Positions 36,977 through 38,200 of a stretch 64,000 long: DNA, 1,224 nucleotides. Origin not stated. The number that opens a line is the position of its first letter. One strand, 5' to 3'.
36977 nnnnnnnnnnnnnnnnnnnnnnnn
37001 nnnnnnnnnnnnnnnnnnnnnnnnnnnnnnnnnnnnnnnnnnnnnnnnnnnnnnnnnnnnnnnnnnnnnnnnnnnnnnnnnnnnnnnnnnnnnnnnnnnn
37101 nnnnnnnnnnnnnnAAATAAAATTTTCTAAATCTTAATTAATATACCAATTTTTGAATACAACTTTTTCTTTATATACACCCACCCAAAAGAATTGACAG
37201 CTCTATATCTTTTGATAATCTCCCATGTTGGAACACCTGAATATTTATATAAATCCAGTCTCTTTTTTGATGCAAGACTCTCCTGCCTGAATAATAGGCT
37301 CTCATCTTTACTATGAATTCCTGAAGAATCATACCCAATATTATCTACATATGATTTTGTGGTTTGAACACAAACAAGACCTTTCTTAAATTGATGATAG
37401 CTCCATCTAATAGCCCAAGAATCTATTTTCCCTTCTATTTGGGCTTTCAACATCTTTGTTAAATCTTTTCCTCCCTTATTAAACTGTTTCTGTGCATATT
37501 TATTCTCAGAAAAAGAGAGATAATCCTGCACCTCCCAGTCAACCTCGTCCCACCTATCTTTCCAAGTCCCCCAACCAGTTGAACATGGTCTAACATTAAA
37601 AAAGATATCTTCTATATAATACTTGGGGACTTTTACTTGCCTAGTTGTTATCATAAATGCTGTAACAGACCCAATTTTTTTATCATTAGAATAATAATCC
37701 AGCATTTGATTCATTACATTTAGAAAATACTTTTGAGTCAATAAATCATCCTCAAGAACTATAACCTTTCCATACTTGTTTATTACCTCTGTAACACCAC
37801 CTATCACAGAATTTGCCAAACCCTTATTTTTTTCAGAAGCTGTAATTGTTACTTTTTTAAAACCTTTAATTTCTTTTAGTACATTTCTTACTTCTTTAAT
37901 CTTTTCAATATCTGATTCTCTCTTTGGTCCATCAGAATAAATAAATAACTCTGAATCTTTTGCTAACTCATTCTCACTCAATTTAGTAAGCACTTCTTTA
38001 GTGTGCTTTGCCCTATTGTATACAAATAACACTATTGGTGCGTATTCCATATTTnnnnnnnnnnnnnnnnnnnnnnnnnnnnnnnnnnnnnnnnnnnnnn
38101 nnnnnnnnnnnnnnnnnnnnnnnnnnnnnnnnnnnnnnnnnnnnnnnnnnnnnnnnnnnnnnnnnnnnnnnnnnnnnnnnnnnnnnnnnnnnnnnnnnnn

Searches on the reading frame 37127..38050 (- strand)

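Call 59: search_protein_families(library=pfam, proteins=[window:37127-38050:-], max_evalue=0.0001)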
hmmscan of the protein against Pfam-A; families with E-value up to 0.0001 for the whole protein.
window:37127-38050:- (307 aa): 1 family
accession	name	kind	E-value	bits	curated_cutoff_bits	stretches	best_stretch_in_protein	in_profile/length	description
PF00535.33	Glycos_transf_2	-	3.4e-05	24.3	23.3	1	6-132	2-118/168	Glycosyl transferase family 2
